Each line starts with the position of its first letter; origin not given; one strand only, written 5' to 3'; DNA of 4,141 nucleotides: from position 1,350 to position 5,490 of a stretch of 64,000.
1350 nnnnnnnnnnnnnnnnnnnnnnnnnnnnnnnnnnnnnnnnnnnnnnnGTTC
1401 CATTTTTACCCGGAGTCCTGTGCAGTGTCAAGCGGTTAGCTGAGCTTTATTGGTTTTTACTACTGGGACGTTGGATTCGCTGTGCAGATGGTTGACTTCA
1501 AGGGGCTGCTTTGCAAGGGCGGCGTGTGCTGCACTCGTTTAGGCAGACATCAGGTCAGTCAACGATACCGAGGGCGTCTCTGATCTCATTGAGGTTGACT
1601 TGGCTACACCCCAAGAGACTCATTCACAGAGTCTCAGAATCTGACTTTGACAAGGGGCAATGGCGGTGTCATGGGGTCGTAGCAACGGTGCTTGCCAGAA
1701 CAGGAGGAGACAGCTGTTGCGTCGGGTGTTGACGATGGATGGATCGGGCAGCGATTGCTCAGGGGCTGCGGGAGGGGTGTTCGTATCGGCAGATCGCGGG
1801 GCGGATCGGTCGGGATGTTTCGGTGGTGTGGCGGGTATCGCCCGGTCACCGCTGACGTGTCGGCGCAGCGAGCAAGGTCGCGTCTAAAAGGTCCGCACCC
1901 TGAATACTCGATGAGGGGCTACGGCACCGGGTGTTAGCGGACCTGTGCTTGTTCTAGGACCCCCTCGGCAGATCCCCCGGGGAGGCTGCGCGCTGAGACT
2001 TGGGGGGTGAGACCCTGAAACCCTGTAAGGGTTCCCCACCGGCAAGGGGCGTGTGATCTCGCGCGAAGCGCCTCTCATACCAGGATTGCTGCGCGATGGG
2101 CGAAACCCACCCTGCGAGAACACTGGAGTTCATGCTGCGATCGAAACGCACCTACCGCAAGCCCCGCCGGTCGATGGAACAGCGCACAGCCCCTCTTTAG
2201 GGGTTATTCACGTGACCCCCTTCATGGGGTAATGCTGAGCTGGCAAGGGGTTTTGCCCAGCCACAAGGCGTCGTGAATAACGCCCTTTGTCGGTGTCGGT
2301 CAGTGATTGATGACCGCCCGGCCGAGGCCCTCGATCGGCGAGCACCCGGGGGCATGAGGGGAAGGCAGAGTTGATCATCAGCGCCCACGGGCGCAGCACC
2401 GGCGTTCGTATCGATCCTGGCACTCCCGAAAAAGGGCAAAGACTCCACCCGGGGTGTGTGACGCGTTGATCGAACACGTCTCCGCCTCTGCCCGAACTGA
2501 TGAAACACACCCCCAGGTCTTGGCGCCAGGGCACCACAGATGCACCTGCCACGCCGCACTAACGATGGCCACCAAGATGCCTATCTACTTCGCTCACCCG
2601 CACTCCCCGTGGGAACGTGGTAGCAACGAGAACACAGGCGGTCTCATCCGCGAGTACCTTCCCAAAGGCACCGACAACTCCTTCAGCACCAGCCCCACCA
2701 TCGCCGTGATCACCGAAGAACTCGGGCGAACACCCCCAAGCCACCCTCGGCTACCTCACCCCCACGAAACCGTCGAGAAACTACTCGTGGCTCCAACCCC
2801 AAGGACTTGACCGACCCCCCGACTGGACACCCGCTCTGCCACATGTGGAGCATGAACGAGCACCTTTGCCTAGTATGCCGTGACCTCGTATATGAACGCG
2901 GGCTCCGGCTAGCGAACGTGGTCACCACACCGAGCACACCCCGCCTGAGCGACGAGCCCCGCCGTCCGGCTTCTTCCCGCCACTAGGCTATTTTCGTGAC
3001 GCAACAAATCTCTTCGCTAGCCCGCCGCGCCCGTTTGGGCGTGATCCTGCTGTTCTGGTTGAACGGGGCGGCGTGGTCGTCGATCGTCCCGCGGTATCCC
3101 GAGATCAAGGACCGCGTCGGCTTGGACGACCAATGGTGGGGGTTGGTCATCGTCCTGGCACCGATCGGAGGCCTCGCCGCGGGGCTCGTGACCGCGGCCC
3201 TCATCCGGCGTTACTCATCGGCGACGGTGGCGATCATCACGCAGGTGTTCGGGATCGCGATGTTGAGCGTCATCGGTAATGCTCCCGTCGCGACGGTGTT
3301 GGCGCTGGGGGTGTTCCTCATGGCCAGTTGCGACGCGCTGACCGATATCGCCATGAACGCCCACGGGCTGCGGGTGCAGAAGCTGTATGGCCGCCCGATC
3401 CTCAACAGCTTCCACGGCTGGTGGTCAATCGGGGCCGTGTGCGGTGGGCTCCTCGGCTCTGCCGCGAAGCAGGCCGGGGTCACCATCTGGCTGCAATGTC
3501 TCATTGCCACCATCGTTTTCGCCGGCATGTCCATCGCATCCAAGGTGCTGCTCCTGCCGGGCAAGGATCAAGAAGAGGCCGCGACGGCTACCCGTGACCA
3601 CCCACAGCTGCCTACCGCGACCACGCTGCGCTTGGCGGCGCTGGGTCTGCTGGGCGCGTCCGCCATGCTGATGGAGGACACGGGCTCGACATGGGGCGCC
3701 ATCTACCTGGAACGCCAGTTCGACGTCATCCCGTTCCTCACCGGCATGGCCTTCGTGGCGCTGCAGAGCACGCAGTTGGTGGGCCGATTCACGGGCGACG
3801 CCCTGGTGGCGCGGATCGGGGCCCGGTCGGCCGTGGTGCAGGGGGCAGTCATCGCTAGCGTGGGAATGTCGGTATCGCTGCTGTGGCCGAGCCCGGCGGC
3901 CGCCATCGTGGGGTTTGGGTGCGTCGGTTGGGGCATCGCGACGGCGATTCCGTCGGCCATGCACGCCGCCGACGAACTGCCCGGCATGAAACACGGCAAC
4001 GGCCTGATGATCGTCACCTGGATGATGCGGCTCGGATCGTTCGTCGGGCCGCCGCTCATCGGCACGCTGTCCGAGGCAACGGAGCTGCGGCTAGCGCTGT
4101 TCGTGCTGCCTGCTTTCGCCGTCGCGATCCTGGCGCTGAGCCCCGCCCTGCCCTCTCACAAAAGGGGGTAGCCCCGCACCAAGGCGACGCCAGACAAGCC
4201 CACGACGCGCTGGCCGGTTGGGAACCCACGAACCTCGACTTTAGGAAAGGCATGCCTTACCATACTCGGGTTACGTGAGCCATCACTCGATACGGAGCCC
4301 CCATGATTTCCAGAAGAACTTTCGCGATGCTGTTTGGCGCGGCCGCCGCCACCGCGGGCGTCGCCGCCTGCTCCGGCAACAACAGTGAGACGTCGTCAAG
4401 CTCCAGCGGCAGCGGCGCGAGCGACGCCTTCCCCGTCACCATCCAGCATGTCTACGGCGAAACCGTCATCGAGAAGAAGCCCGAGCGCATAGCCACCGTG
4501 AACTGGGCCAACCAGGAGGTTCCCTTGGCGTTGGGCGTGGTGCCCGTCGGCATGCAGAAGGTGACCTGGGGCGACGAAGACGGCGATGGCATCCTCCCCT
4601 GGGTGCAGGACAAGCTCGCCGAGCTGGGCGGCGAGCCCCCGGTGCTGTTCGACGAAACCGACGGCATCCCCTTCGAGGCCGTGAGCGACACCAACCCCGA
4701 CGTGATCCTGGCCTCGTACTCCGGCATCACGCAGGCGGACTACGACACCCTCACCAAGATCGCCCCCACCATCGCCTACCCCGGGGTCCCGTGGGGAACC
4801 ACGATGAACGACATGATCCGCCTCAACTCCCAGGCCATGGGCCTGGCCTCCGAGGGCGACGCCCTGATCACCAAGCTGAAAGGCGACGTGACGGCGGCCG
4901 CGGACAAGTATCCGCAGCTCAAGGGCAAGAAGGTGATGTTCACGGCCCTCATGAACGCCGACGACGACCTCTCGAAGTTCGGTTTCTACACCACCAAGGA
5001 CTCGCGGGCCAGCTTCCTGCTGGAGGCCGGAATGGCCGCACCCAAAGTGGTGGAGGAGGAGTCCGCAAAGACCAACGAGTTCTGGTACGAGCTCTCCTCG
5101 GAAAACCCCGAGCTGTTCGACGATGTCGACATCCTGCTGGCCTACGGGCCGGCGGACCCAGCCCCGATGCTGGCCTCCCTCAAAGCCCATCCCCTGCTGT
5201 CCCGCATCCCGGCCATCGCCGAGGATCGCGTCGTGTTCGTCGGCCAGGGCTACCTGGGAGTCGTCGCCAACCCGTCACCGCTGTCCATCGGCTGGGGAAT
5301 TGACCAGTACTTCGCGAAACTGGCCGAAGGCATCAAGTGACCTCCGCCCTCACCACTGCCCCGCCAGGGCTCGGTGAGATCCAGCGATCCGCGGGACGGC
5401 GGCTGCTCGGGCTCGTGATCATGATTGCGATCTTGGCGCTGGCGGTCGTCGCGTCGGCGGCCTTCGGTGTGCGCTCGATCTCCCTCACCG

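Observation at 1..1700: Low-GC islet at the window edge carrying a radical SAM/SPASM maturase with an RRE-sized N-terminal extension, next to a decayed IS30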

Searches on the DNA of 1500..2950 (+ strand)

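Call 25: search_dna_similar(query=window:1500-2950:+, collection=plasmids, mode=distant, max_rows=10)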
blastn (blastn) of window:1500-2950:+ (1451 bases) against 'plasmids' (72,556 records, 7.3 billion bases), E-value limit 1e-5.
Records with a match: 133; places in all: 198; records where one place covers at least 80% of the query: 0.
Best place of each record, by identity: 80-90% 2; 60-80% 131.
By first word of the organism name: Pseudomonas 58; Streptomyces 22; Bradyrhizobium 7; Rhodococcus 6; Listeria 6; Salmonella 4; Exiguobacterium 3; Bifidobacterium 2; Aeromonas 2; Azotobacter 2; and 16 more.
By predicted mobility (MOB-suite, as given by PLSDB): non-mobilizable 65; mobilizable 46; conjugative 22.
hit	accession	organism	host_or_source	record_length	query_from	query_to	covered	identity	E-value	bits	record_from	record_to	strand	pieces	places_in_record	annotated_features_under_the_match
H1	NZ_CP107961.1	Streptomyces sp. NBC_00376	-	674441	1051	1176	9%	73.8%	2e-11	80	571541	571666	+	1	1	IS30 family transposase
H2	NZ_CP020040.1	Streptomyces sp. 3211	pure culture,soil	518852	1046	1169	9%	73.6%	1e-7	67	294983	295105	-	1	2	none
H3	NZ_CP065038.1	Leifsonia sp. ZF2019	Artipe eryx,metagenomic assembly,gut of ...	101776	1063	1176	8%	77.4%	5e-13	84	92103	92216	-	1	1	none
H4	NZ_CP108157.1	Streptomyces sp. NBC_00161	-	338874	1084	1196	8%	74.3%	1e-8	71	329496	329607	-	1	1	none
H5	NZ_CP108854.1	Streptomyces sp. NBC_00841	-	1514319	1063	1176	8%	72.4%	5e-6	61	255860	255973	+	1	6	record has no annotation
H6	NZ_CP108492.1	Streptomyces sp. NBC_01243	-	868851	1063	1176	8%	72.4%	5e-6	61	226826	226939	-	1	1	IS30 family transposase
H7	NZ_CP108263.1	Streptomyces sp. NBC_00053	-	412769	1063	1176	8%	72.4%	5e-6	61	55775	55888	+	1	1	none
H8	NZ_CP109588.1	Streptomyces sp. NBC_01362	-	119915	1063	1176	8%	72.4%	5e-6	61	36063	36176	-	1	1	none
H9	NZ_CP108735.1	Streptomyces sp. NBC_00984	-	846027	1063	1176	8%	72.4%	5e-6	61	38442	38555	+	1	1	IS30 family transposase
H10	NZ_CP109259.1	Streptomyces sp. NBC_01650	-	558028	1063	1176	8%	72.4%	5e-6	61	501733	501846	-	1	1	IS30 family transposase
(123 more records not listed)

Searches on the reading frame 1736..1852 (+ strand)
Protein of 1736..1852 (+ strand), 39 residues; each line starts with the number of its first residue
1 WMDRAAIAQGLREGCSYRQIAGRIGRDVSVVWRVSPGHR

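Call 74: search_protein_families(library=pfam, proteins=[window:1736-1852:+], max_evalue=0.1)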
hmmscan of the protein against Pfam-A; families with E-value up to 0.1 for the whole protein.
seq(39 aa): 4 families
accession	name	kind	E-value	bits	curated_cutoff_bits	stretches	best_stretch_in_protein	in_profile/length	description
PF13936.12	HTH_38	-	5e-09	36.2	27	1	3-33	9-39/44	Helix-turn-helix domain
PF13384.12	HTH_23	-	0.0017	18.6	24.6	1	3-33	6-36/50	Homeodomain-like domain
PF08281.18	Sigma70_r4_2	-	0.066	13.3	25.7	1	13-31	25-43/54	Sigma-70, region 4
PF13412.12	HTH_24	-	0.096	12.7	21.9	0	14-33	17-36/48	Winged helix-turn-helix DNA-binding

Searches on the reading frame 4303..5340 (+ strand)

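Call 35: search_protein_families(library=pfam, proteins=[window:4303-5340:+], max_evalue=0.00001)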
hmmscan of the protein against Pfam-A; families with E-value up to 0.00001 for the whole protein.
window:4303-5340:+ (345 aa): 1 family
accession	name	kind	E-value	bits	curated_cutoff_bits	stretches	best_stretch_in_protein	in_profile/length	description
PF01497.23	Peripla_BP_2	-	4.4e-28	98.7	27.5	1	63-314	1-232/235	Periplasmic binding protein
